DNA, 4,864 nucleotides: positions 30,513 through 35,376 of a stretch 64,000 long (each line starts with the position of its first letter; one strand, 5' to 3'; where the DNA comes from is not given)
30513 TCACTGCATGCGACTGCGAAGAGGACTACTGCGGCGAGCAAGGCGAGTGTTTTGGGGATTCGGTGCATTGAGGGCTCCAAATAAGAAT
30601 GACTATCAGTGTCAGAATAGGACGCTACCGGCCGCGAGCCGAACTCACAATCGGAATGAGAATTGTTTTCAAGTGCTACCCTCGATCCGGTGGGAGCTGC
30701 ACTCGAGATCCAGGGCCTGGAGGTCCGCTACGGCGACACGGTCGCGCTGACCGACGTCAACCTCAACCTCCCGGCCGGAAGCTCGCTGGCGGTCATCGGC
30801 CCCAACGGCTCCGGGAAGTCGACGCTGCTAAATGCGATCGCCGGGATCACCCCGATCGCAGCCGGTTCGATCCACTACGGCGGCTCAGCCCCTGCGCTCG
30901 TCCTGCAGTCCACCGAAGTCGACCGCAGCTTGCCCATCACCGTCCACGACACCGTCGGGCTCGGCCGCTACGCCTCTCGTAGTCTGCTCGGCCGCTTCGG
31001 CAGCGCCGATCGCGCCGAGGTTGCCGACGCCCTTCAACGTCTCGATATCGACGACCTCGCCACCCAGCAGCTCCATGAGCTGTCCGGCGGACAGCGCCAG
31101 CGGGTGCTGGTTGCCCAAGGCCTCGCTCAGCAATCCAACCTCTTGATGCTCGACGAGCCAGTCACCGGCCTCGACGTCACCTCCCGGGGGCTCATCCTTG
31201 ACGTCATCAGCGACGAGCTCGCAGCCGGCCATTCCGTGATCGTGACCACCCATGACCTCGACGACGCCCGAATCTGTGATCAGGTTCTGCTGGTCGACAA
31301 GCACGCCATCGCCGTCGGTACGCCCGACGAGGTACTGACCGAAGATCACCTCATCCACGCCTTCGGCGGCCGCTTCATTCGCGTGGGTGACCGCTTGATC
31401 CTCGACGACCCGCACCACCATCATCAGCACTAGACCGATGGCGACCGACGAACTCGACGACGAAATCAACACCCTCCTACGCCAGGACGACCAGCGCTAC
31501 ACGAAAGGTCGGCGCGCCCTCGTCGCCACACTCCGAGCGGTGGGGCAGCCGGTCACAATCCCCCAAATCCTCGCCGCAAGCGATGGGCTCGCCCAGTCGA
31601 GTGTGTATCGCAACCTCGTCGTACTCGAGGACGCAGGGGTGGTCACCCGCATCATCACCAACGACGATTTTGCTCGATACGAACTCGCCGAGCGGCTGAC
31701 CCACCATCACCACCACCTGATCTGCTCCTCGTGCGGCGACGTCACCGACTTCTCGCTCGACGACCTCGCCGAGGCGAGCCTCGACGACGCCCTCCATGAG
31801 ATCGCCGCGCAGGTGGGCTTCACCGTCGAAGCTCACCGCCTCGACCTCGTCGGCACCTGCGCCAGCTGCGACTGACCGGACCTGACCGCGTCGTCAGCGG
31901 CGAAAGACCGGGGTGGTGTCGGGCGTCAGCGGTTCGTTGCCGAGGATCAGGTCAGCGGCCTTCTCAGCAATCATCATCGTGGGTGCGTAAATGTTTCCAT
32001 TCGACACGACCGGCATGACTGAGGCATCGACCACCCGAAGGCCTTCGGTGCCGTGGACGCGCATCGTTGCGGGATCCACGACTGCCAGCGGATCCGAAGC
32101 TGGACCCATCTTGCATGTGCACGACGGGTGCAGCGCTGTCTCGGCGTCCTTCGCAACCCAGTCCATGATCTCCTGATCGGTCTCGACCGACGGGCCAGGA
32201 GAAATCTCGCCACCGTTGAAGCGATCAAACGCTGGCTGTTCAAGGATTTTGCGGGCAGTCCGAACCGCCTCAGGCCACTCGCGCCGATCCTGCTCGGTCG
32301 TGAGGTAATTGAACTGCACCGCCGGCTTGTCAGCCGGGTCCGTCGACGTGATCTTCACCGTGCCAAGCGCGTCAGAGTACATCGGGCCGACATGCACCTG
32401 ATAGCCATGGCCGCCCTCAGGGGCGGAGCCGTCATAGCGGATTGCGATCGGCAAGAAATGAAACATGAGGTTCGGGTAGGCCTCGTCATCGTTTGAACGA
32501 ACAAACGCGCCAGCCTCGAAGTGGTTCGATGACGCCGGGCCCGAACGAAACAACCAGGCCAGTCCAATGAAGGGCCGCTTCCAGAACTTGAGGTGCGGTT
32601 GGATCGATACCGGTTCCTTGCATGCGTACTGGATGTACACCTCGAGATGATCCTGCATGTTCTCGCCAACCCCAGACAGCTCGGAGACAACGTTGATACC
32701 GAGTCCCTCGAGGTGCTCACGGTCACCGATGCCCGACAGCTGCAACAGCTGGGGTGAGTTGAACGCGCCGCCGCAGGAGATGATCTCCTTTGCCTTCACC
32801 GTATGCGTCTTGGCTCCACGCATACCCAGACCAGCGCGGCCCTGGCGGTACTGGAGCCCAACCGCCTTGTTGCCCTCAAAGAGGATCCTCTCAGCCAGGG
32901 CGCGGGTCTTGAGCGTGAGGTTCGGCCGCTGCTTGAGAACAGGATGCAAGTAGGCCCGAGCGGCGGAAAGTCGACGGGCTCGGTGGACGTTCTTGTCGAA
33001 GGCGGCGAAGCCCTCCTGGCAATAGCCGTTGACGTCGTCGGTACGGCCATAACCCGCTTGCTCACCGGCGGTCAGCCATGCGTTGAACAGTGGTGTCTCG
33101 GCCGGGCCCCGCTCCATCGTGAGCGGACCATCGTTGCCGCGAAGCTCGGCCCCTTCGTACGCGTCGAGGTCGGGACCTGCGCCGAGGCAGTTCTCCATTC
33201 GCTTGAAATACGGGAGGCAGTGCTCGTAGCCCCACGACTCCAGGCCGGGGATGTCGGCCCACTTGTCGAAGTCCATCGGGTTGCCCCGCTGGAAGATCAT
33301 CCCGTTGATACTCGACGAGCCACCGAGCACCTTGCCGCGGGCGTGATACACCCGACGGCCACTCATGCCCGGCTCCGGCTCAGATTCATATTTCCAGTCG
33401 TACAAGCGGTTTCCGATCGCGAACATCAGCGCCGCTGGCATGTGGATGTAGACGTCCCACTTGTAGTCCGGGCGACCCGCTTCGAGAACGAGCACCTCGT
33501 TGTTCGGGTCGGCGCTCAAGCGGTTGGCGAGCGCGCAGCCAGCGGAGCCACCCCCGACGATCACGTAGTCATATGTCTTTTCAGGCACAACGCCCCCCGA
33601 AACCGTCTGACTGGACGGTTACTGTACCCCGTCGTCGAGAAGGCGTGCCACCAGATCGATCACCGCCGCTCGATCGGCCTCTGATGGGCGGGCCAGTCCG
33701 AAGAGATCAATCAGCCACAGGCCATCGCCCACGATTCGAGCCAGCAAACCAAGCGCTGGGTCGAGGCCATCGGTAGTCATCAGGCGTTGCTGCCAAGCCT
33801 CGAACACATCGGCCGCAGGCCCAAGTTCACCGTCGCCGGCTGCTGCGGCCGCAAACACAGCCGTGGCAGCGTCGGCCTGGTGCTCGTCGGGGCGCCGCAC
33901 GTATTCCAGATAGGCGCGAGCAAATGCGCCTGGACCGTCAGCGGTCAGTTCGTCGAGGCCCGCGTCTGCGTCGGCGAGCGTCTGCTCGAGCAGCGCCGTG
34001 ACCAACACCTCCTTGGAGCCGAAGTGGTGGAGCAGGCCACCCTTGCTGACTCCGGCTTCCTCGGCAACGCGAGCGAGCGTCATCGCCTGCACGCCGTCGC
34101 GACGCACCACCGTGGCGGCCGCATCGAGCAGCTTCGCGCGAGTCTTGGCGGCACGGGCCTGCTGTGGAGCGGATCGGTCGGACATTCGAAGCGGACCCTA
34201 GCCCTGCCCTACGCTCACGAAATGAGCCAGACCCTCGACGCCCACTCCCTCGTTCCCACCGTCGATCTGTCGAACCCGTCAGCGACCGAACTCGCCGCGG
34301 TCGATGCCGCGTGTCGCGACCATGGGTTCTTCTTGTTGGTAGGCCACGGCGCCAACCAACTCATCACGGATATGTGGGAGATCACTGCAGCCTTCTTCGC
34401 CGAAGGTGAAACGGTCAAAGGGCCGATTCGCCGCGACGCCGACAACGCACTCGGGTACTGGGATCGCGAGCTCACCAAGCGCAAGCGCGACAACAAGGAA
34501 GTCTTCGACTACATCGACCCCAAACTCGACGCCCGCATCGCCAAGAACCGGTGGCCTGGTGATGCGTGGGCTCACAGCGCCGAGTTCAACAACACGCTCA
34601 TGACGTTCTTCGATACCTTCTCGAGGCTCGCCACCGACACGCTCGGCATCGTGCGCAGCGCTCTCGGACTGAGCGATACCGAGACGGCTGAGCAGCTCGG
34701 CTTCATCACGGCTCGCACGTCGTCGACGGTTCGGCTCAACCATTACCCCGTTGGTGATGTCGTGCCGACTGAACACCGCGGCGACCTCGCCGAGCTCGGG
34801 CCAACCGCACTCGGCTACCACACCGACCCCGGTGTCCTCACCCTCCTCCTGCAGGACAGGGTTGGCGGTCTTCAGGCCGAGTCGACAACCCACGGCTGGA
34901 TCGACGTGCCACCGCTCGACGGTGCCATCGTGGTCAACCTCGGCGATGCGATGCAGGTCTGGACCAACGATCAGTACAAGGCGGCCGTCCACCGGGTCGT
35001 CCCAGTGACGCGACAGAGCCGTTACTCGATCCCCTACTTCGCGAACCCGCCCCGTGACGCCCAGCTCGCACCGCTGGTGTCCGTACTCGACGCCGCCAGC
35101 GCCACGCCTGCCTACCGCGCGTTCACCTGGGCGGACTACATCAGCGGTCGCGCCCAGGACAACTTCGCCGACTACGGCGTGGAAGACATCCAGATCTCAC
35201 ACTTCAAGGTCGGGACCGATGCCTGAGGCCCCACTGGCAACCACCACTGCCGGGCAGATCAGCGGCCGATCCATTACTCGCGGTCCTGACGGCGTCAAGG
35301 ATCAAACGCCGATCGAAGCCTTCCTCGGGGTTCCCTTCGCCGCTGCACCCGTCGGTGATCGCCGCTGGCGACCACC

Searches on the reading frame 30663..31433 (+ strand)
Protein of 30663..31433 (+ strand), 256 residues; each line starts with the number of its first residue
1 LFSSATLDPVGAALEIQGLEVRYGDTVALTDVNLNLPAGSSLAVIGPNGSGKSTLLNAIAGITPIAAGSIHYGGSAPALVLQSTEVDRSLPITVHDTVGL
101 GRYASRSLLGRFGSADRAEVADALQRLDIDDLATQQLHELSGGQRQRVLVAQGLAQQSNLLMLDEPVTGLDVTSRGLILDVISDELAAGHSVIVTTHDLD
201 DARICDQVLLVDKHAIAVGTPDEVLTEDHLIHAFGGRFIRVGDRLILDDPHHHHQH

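Call 35: search_protein_families(library=pfam, proteins=[window:30663-31433:+], max_evalue=0.00001)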
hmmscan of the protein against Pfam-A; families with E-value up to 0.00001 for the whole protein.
window:30663-31433:+ (256 aa): 3 families
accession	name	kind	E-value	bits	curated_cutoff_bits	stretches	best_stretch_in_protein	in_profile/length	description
PF00005.33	ABC_tran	-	4.8e-27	95.7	25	1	29-167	1-136/137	ABC transporter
PF13304.12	AAA_21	-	1.9e-11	45.1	27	0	127-198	225-299/304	AAA domain, putative AbiEii toxin, Type IV TA system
PF02463.25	SMC_N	-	1e-07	32.1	40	0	42-59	27-44/220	RecF/RecN/SMC N terminal domain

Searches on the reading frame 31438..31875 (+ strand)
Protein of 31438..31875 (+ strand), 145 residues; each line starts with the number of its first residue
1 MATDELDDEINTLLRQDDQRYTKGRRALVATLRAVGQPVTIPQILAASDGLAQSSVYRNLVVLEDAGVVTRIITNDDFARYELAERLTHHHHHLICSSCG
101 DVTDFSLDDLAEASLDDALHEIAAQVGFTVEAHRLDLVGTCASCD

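Call 35: search_protein_families(library=pfam, proteins=[window:31438-31875:+], max_evalue=0.00001)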
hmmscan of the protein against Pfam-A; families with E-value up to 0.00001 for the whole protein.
window:31438-31875:+ (145 aa): 1 family
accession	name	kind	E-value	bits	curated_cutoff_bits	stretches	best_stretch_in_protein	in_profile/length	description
PF01475.25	FUR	-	4.9e-20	72.3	23.1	1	19-137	4-120/121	Ferric uptake regulator family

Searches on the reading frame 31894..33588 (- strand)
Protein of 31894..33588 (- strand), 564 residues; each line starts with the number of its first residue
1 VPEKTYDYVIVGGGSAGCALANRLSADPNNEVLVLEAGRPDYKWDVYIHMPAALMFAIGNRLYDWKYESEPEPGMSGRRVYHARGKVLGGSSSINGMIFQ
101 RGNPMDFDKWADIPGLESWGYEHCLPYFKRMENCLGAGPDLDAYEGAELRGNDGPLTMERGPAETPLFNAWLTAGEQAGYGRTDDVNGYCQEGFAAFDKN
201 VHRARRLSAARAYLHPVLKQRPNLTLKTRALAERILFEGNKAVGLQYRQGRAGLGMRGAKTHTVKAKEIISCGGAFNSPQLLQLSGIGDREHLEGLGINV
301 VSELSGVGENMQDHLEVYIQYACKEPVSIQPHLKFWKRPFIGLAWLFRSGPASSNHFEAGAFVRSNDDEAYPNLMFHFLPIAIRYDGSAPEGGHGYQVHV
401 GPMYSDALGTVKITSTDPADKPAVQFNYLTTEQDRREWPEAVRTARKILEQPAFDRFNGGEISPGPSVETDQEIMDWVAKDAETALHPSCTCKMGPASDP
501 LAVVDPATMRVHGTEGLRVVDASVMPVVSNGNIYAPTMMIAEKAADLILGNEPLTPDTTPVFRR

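Call 35: search_protein_families(library=pfam, proteins=[window:31894-33588:-], max_evalue=0.00001)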
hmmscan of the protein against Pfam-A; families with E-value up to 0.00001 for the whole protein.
window:31894-33588:- (564 aa): 3 families
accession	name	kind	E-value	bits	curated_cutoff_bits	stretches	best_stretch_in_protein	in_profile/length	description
PF00732.25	GMC_oxred_N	-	1.1e-51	176.2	23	1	6-315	1-217/218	GMC oxidoreductase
PF05199.19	GMC_oxred_C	-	5.7e-37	127.8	24.6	1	409-541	5-139/139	GMC oxidoreductase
PF01266.30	DAO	-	6.3e-06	26.4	27.9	0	7-40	1-34/353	FAD dependent oxidoreductase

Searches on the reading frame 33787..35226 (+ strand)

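Call 35: search_protein_families(library=pfam, proteins=[window:33787-35226:+], max_evalue=0.00001)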
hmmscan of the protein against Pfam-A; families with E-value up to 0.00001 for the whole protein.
window:33787-35226:+ (479 aa): 2 families
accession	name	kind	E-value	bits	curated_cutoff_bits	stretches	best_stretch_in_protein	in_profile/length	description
PF03171.26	2OG-FeII_Oxy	-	2.5e-27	95.6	23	1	315-421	5-101/101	2OG-Fe(II) oxygenase superfamily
PF14226.12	DIOX_N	-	7.5e-14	52.8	27.3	1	156-257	1-115/117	non-haem dioxygenase in morphine synthesis N-terminal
